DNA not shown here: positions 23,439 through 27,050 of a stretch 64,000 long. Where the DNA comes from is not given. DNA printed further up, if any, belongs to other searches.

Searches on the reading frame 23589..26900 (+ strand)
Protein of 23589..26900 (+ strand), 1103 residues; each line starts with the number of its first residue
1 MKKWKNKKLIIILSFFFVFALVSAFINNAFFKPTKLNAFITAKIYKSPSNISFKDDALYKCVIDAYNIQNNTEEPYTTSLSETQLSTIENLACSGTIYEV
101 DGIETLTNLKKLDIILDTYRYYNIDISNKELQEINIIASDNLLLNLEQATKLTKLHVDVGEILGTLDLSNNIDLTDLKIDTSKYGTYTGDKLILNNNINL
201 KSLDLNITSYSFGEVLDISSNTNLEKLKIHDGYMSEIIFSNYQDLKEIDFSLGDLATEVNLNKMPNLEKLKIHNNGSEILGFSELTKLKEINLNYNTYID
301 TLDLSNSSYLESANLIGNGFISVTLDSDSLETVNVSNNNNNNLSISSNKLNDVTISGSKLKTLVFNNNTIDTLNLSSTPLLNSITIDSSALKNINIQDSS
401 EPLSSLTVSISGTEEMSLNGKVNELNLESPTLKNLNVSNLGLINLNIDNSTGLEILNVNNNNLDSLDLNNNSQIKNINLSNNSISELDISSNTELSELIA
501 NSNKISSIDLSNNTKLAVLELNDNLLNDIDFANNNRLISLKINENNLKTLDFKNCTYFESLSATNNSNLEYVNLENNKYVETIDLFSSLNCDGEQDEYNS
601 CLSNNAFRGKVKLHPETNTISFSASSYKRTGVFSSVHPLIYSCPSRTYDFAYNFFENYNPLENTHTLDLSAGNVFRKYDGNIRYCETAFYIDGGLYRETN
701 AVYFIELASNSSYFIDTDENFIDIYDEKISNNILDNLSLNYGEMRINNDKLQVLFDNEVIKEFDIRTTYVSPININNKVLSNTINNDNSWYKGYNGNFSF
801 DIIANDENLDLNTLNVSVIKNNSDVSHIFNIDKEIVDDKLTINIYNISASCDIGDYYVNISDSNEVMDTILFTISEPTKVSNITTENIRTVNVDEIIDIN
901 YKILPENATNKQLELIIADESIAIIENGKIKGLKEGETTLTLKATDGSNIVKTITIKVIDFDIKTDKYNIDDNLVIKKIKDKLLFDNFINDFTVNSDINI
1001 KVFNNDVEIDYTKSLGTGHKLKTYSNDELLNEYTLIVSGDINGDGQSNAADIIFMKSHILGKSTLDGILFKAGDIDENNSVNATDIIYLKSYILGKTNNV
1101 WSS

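Call 47: search_protein_families(library=pfam, proteins=[window:23589-26900:+], max_evalue=0.0001)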
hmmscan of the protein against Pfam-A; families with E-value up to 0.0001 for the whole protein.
window:23589-26900:+ (1103 aa): 1 family
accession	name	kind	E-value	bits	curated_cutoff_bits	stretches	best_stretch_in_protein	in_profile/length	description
PF00404.24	Dockerin_1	-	7e-10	39.4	22.9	1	1039-1094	2-57/57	Dockerin type I domain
